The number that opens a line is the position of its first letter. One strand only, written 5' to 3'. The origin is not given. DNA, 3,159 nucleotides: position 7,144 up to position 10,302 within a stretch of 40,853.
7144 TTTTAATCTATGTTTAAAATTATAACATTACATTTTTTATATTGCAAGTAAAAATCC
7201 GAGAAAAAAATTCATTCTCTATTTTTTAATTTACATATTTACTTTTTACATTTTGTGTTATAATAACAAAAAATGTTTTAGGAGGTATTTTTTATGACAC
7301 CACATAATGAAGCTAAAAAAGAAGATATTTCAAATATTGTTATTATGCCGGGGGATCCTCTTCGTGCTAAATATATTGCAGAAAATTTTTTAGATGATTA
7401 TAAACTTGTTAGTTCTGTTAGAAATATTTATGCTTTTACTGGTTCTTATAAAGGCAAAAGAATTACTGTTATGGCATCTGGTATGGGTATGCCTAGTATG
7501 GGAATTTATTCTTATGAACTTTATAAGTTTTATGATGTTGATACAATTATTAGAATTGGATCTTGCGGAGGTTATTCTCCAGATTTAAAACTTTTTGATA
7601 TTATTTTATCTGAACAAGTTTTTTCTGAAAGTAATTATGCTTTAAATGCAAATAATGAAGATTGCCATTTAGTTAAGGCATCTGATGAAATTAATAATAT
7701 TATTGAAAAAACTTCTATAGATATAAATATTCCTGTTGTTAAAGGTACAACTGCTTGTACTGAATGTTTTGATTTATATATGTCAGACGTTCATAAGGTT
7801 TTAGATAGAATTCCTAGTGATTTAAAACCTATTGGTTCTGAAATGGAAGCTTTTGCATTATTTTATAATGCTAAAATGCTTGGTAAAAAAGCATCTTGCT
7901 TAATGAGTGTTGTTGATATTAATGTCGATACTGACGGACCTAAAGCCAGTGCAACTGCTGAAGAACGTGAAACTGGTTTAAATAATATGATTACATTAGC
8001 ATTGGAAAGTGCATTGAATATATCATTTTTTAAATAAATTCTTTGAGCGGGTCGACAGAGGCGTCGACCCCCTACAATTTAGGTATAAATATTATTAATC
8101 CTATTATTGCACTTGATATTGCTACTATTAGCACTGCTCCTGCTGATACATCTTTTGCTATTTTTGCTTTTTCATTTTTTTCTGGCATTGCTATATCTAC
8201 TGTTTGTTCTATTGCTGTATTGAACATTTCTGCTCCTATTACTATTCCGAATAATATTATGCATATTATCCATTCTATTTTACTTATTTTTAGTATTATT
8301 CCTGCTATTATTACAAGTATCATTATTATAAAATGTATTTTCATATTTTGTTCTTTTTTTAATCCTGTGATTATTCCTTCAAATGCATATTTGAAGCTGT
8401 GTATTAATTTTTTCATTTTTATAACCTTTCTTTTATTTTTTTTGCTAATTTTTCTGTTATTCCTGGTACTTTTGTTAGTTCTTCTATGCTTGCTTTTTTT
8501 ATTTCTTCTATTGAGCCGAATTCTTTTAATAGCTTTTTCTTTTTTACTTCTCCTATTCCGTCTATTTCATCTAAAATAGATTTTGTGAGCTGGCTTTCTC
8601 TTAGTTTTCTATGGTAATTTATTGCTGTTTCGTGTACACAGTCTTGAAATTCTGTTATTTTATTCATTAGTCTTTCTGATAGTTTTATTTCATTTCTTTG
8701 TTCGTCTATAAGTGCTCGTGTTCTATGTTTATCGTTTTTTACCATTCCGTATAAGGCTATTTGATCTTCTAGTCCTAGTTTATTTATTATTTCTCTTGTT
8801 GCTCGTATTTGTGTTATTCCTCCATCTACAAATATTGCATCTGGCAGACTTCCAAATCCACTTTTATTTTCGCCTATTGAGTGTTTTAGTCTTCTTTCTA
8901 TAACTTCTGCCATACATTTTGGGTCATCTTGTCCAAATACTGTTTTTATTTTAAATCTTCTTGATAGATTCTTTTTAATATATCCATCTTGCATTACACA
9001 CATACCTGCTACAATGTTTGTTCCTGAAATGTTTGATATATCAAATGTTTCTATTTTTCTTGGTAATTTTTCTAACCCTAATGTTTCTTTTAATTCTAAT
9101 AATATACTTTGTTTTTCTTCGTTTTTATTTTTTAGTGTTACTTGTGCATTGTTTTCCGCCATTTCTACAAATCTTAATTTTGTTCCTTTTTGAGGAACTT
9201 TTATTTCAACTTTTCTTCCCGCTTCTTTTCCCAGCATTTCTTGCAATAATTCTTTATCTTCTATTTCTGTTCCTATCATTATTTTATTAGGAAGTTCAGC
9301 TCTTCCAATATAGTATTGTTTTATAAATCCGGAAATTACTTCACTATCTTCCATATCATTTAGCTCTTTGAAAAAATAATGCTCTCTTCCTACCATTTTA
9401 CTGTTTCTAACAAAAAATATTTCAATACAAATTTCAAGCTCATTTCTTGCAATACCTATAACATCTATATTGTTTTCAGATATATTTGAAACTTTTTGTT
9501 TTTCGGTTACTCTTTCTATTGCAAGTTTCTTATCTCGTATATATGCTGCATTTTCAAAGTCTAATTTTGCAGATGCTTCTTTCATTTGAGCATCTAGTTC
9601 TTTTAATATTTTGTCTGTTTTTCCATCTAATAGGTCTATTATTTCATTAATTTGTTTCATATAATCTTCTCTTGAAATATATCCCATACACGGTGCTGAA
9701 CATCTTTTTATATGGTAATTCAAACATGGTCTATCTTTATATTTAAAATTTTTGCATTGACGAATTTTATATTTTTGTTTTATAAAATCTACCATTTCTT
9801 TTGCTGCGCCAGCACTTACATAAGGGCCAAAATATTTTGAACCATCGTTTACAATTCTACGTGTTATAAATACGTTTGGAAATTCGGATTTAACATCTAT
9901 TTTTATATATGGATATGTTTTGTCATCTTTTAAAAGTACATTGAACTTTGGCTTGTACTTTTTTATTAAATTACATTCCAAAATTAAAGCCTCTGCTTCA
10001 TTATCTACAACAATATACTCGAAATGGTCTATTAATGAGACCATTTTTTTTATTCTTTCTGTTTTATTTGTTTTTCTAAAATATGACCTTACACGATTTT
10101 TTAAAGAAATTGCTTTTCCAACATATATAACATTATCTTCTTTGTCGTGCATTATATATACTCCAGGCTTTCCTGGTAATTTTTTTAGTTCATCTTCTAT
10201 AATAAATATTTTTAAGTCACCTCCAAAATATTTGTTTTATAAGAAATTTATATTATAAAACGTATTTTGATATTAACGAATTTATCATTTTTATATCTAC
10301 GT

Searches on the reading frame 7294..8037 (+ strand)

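Call 11: search_protein_families(library=pfam, proteins=[window:7294-8037:+], max_evalue=0.001)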
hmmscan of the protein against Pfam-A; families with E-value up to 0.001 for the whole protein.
window:7294-8037:+ (247 aa): 1 family
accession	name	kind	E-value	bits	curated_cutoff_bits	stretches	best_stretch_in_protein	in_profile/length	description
PF01048.26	PNP_UDP_1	-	6.4e-30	104.7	25.1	1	15-228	2-220/233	Phosphorylase superfamily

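Call 12: search_protein_families(library=padloc, proteins=[window:7294-8037:+], max_evalue=0.001)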
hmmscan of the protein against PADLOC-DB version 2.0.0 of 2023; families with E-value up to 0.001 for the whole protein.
window:7294-8037:+ (247 aa): 1 family
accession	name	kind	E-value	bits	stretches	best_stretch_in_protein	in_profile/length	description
PDLC04726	PDC-M60C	-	0.0004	17.4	0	53-110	192-252/407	-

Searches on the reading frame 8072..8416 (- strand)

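Call 11: search_protein_families(library=pfam, proteins=[window:8072-8416:-], max_evalue=0.001)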
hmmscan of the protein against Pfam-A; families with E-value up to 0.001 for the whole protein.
window:8072-8416:- (114 aa): 2 families
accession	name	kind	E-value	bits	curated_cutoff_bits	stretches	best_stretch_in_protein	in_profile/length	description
PF01219.24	DAGK_prokar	-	2.4e-35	120.8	22.3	1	9-110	1-102/102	Prokaryotic diacylglycerol kinase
PF01040.23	UbiA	-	0.00022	21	34.2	1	49-110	19-84/250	UbiA prenyltransferase family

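Call 12: search_protein_families(library=padloc, proteins=[window:8072-8416:-], max_evalue=0.001)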
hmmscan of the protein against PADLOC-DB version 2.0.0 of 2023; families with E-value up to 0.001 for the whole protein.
window:8072-8416:- (114 aa): 0 families

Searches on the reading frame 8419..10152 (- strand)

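Call 11: search_protein_families(library=pfam, proteins=[window:8419-10152:-], max_evalue=0.001)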
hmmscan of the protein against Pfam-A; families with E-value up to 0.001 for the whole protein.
window:8419-10152:- (577 aa): 8 families
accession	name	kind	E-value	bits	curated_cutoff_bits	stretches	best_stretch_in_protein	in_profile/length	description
PF08459.17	UvrC_RNaseH_dom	-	5.5e-39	134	22.3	1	355-511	1-159/159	UvrC RNAse H endonuclease domain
PF22920.2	UvrC_RNaseH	-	7.5e-38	129.5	24.3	1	228-343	1-116/116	UvrC Ribonuclease H-like domain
PF14520.12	HHH_5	-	3.7e-13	50.2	27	1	526-577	3-55/57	Helix-hairpin-helix domain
PF12826.13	HHH_2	-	1.4e-08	35.2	27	1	531-575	9-53/64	Helix-hairpin-helix motif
PF01541.30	GIY-YIG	-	1.3e-07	32.3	22.6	1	3-71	9-78/78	GIY-YIG catalytic domain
PF02151.25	UVR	-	1.5e-07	31.4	21.5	1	180-208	1-29/36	UvrB/uvrC motif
PF00633.29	HHH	-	1.9e-07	31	24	1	547-574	1-28/30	Helix-hairpin-helix motif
PF12836.13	HHH_3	-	0.0007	20.1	27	0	551-574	8-31/65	Helix-hairpin-helix motif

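Call 12: search_protein_families(library=padloc, proteins=[window:8419-10152:-], max_evalue=0.001)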
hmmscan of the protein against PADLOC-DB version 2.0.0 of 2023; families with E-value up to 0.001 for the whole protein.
window:8419-10152:- (577 aa): 0 families
